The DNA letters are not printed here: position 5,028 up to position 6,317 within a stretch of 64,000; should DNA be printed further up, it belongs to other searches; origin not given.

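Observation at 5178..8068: Three-gene module: 2-hydroxyacid dehydrogenase + LicC/IspD-like cytidylyltransferase + TagF-like phosphotransferase (predicted CDP-activated hydroxy-acid or polyol decoration of the glycan)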

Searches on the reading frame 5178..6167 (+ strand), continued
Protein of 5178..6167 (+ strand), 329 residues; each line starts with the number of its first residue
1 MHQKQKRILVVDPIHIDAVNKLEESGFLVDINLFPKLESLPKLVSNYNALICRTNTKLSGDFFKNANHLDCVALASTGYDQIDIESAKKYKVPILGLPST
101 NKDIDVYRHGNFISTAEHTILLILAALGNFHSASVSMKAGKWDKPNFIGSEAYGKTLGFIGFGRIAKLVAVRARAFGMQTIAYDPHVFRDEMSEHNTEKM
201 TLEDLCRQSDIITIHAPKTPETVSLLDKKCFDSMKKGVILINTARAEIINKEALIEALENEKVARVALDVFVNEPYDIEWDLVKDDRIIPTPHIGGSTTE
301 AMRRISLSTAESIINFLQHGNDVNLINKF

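Call 73: search_protein_representatives(protein=window:5178-6164:+)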
Query: 329 residues. Proteins with E-value up to 0.001 (for the whole library): 51484; up to 1e-10: 27028; up to 1e-30: 2675. The best 150 are listed.
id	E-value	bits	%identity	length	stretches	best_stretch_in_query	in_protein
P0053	3.4e-99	348.1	51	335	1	4-325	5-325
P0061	4.6e-93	328.0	52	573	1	2-317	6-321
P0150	4.9e-88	311.5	47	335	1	4-327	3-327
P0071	6.4e-81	288.1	45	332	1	6-328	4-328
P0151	4.7e-80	285.2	57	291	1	7-243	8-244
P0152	2.6e-74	266.4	44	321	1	6-317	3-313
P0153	5.0e-62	226.0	43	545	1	7-328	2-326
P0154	7.9e-62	225.4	40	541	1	7-327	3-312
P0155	6.0e-60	219.2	42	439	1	5-318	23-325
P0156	6.9e-60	219.0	40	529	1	5-327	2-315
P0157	1.4e-58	214.7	40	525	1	7-319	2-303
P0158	1.4e-58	214.7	37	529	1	6-327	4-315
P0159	3.4e-58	213.4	39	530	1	7-327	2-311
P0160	3.9e-58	213.2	39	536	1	7-327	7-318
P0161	4.3e-58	213.1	37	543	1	6-321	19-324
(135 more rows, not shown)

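Call 86: predict_structure(alignment_id=A2)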
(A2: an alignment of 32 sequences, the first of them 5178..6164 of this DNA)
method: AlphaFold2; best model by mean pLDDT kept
length: 329 residues; sequences in the alignment: 32
mean_pLDDT: 93.8   pTM: 0.89
mean pLDDT of the five models: 93.8, 92.9, 92.8, 91.9, 88.5
residues with pLDDT >= 90: 271; 70-90: 54; 50-70: 2; < 50: 2
segments of 3 or more residues with pLDDT < 50: none
pLDDT, mean of each block of 10 residues (from residue 1): 83 97 98 93 97 91 97 91 94 94 91 94 95 92 88 98 96 98 96 97 99 94 97 98 92 97 95 85 93 84 95 97 90
secondary structure, 60 per line:
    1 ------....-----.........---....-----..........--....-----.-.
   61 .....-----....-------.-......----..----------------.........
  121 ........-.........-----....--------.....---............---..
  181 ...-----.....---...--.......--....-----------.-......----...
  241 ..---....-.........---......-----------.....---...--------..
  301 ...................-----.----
elements in order: E7-10 H16-24 E28-31 H37-46 E49-52 H60-65 E71-74 H84-89 H112-128 H130-138 H144-147 E156-160 H164-175 E179-183 H189-193 E197-199 H202-208 E211-214 H228-233 E238-242 H251-259 E263-268 H280-284 E288-290 H299-319

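Call 88: fold_search(model_id=the predicted structure, library=pdb)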
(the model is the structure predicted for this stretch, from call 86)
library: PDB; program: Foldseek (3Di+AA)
matches with E <= 10: 1965; with E <= 0.001: 796
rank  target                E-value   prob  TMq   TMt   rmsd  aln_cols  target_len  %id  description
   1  6rj5_A                5.6e-34  1.00  0.79  0.86   3.4       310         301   34  Crystal structure of PHGDH in complex with compound 39 (released 2019-08-07)
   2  6cwa_A                6.6e-34  1.00  0.86  0.95   2.0       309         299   34  CRYSTAL STRUCTURE PHGDH IN COMPLEX WITH NADH AND 3-PHOSPHOGLYCERATE AT 1.77 A RESOLUTION (released 2019-08-07)
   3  6plg_A                7.0e-34  1.00  0.85  0.92   2.3       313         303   33  Crystal structure of human PHGDH complexed with Compound 15 (released 2019-07-24)
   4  2g76_A                8.9e-34  1.00  0.88  0.96   1.6       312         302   34  Crystal structure of human 3-phosphoglycerate dehydrogenase (released 2006-03-21)
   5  5n6c_B                2.6e-33  1.00  0.78  0.86   3.4       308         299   34  Crystal structure of human 3-phosphoglycerate dehydrogenase in complex with NAD and L-Tartrate (released 2017-11-22)
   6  7dkm_A                3.6e-33  1.00  0.86  0.92   2.3       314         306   33  PHGDH covalently linked to oridonin (released 2022-02-02)
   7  6rj3_A                4.3e-33  1.00  0.82  0.91   2.6       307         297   34  Crystal structure of PHGDH in complex with compound 15 (released 2019-08-07)
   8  1wwk_B                4.3e-33  1.00  0.82  0.88   3.0       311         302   34  Crystal structure of phosphoglycerate dehydrogenase from Pyrococcus horikoshii OT3 (released 2006-01-17)
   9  6plf_A                5.8e-33  1.00  0.86  0.93   2.4       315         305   33  Crystal structure of human PHGDH complexed with Compound 1 (released 2019-07-24)
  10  5n6c_A                1.2e-32  1.00  0.87  0.95   2.0       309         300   34  Crystal structure of human 3-phosphoglycerate dehydrogenase in complex with NAD and L-Tartrate (released 2017-11-22)
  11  9jcn_A                1.2e-32  1.00  0.86  0.93   2.4       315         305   34  Crystal structure of Zea mays 3-phosphoglycerate dehydrogenase S282L mutant (released 2025-07-16)
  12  2g76_B                3.2e-32  1.00  0.87  0.95   2.1       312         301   33  Crystal structure of human 3-phosphoglycerate dehydrogenase (released 2006-03-21)
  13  1wwk_A                3.6e-32  1.00  0.82  0.89   2.9       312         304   34  Crystal structure of phosphoglycerate dehydrogenase from Pyrococcus horikoshii OT3 (released 2006-01-17)
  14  6plg_F                4.1e-32  1.00  0.87  0.95   1.8       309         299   33  Crystal structure of human PHGDH complexed with Compound 15 (released 2019-07-24)
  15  6plg_E                6.5e-32  1.00  0.88  0.96   1.9       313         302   33  Crystal structure of human PHGDH complexed with Compound 15 (released 2019-07-24)
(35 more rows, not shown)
